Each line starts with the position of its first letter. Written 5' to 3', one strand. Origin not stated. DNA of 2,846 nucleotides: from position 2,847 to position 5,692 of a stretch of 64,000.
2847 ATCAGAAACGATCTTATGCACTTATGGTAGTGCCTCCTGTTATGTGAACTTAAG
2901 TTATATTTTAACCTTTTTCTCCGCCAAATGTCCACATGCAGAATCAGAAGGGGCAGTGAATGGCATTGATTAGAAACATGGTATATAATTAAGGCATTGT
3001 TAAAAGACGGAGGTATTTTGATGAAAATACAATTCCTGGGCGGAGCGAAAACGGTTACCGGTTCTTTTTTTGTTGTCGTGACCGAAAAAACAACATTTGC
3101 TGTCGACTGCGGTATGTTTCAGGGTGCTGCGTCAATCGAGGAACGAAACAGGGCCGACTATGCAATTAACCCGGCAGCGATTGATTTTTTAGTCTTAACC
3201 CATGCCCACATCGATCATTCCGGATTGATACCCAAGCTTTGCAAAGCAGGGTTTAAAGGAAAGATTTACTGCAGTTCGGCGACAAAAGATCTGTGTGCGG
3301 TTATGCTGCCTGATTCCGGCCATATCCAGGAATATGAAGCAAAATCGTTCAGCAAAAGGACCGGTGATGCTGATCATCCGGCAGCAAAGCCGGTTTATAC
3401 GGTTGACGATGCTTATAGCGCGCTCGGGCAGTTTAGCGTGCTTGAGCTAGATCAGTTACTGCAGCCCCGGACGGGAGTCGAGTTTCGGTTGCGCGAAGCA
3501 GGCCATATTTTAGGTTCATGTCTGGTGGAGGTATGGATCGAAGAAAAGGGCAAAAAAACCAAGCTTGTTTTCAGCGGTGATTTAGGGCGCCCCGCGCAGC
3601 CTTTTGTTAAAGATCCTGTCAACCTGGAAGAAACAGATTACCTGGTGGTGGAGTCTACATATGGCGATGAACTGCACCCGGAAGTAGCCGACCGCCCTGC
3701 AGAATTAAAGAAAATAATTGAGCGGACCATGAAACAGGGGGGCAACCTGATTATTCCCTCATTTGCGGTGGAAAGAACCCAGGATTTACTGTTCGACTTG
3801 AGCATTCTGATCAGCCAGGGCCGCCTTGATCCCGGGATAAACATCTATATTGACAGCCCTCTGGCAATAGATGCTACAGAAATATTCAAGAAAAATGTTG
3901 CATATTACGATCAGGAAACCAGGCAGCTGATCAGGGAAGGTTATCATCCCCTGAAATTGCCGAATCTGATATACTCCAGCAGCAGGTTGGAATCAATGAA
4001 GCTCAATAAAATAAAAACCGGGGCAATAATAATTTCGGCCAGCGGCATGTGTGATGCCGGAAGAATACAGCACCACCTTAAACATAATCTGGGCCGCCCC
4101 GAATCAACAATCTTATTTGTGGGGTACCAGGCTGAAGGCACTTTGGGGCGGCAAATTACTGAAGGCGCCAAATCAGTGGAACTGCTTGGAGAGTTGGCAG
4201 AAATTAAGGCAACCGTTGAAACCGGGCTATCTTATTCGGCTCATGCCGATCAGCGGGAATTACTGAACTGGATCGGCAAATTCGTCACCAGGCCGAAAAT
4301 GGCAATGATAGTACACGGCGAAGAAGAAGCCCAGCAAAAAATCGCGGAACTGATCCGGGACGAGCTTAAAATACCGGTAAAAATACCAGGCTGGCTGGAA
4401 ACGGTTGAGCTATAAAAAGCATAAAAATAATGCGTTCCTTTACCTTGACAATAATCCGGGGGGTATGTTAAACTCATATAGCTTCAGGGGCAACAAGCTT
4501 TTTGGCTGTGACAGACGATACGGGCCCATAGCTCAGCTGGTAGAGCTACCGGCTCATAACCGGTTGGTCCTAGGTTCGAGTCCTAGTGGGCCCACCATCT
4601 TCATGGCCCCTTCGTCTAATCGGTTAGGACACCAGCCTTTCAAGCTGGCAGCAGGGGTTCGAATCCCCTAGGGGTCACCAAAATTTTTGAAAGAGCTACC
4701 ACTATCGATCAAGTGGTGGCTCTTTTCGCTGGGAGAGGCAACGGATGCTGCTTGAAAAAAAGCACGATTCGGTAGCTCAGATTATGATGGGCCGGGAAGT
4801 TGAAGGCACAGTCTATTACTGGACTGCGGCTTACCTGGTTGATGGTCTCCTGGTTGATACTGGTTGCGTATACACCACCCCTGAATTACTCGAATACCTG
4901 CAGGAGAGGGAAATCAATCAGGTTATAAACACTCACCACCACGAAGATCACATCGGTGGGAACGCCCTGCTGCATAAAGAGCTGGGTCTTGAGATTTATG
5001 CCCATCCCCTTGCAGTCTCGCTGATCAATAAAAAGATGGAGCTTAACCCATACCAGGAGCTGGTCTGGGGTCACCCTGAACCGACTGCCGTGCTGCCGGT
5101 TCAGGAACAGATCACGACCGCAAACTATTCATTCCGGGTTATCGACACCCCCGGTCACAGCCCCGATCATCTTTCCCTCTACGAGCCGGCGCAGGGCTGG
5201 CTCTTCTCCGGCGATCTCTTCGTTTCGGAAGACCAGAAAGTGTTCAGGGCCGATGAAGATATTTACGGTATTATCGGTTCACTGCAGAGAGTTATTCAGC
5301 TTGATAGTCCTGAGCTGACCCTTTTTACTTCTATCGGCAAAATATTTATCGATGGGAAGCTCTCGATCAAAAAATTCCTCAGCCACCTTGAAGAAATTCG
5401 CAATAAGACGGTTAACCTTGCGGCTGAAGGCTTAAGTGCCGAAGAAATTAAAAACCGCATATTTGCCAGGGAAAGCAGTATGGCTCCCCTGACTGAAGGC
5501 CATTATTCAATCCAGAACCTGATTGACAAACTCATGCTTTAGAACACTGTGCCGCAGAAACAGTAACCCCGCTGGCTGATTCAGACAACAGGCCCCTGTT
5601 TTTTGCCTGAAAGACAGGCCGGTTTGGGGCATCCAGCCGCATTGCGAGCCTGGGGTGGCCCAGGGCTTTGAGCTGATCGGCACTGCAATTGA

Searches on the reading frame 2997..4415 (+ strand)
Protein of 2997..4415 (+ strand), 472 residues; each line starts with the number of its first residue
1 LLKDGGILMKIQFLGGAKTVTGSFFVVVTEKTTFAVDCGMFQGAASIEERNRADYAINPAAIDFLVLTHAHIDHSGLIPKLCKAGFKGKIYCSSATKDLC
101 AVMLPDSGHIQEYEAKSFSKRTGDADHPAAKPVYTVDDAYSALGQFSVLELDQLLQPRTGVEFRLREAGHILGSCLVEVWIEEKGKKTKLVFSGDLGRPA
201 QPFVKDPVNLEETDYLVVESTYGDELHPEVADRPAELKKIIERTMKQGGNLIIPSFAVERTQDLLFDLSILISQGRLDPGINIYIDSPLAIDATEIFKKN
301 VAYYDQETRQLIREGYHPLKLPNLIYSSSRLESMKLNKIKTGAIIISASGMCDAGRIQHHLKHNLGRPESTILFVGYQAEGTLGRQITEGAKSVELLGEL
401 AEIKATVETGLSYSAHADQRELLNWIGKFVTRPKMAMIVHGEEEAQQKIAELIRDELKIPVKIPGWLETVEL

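Call 36: search_protein_families(library=pfam, proteins=[window:2997-4415:+], max_evalue=0.01)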
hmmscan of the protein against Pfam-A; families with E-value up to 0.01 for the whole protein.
window:2997-4415:+ (472 aa): 5 families
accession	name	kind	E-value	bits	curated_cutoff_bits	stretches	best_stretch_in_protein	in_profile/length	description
PF10996.14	Beta-Casp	-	1.2e-38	132.8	27.7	1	261-387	1-120/120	Beta-Casp domain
PF07521.17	RMMBL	-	8.9e-17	61.3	21.6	1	402-464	3-63/63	Zn-dependent metallo-hydrolase RNA specificity domain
PF00753.33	Lactamase_B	-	7.5e-12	46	22.7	1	22-203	6-157/196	Metallo-beta-lactamase superfamily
PF12706.13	Lactamase_B_2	-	2e-05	24.8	27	1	55-105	24-75/200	Beta-lactamase superfamily domain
PF16661.11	Lactamase_B_6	-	0.00037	20.4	27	1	30-179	5-149/193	Metallo-beta-lactamase superfamily domain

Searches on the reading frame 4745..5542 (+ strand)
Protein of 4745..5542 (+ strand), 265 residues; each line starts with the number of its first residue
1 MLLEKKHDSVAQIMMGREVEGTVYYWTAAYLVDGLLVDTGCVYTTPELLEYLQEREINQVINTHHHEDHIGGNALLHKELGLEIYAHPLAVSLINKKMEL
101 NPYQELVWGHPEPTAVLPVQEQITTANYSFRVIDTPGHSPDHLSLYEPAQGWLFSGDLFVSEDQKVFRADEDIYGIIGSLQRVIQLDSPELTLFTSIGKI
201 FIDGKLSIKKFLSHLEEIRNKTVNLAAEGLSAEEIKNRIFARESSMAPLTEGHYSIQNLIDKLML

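Call 36: search_protein_families(library=pfam, proteins=[window:4745-5542:+], max_evalue=0.01)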
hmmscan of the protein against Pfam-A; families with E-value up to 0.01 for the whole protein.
window:4745-5542:+ (265 aa): 3 families
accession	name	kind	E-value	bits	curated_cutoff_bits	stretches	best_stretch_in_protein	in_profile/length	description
PF00753.33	Lactamase_B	-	8.5e-24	85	22.7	1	29-183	8-184/196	Metallo-beta-lactamase superfamily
PF19583.5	ODP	-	6.1e-07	29.9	27.2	1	36-167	16-149/194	ODP family beta lactamase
PF12706.13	Lactamase_B_2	-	1.9e-05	24.8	27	1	53-160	25-139/200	Beta-lactamase superfamily domain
